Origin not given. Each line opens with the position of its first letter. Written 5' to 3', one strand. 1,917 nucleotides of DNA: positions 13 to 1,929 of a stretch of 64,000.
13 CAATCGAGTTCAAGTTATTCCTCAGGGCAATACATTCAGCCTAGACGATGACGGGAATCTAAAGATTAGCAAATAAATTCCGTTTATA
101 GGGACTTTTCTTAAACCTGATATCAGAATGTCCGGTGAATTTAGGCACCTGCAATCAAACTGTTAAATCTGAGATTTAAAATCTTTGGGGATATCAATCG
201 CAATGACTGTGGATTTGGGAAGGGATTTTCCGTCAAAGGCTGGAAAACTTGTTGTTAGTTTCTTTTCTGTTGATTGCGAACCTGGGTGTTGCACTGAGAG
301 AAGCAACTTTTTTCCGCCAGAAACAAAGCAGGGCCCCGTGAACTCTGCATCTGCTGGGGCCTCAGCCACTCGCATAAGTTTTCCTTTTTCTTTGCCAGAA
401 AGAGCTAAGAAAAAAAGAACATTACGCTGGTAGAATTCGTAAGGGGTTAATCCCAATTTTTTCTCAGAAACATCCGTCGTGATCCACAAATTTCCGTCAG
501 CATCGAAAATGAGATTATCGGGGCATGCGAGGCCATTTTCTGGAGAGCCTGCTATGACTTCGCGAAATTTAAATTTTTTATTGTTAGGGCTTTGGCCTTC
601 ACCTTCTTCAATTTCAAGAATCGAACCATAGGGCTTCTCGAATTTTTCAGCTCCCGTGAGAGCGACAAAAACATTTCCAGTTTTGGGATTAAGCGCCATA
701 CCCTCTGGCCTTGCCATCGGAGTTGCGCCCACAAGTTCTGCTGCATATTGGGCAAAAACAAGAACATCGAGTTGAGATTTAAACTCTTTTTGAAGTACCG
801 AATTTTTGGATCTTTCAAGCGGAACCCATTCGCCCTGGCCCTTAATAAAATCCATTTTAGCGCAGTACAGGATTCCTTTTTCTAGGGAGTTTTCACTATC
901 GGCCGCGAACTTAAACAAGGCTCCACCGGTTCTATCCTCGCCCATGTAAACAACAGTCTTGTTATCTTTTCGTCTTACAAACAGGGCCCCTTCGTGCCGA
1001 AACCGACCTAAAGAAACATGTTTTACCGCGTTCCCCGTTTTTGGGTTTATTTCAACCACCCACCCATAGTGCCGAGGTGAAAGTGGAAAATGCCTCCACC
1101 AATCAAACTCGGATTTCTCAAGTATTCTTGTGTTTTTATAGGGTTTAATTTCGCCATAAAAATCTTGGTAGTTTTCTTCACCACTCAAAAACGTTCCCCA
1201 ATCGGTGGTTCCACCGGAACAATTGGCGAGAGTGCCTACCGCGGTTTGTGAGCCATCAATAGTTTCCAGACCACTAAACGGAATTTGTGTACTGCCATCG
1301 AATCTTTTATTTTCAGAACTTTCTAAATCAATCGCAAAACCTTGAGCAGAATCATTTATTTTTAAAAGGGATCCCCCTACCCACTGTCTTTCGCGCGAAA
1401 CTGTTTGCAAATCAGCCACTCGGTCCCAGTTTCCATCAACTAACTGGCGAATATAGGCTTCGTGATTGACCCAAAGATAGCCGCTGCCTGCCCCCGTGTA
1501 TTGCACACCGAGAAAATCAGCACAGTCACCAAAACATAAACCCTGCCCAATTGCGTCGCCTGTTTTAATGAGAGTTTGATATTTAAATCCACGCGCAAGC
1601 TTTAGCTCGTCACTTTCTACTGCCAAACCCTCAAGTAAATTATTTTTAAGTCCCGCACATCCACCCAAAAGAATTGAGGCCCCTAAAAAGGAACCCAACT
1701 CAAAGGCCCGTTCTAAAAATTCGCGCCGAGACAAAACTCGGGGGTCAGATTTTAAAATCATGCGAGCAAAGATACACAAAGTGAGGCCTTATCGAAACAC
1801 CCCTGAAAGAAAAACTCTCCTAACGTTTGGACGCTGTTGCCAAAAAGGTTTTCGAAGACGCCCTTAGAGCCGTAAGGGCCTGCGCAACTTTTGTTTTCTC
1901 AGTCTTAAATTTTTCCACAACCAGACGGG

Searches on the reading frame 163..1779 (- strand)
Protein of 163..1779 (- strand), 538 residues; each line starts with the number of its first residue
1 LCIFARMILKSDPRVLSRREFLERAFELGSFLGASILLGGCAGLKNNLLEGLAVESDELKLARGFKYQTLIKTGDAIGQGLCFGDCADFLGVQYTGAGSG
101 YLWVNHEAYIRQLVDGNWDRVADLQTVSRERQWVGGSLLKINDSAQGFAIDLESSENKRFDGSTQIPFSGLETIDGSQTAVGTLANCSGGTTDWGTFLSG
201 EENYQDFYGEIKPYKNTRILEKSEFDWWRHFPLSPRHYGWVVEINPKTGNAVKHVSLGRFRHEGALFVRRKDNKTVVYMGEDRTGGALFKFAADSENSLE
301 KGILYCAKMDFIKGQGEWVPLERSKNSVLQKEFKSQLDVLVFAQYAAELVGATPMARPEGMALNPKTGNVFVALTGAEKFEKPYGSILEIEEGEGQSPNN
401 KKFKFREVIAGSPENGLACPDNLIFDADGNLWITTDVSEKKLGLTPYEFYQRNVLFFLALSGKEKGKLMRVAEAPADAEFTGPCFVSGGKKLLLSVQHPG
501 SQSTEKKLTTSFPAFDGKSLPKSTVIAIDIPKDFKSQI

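Call 90: search_protein_families(library=pfam, proteins=[window:163-1779:-], max_evalue=0.00001)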
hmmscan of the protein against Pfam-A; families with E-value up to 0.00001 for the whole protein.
window:163-1779:- (538 aa): 1 family
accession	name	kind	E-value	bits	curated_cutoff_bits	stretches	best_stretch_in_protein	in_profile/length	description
PF05787.19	PhoX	-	5e-84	283.7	24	1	55-500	10-515/515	Alkaline phosphatase PhoX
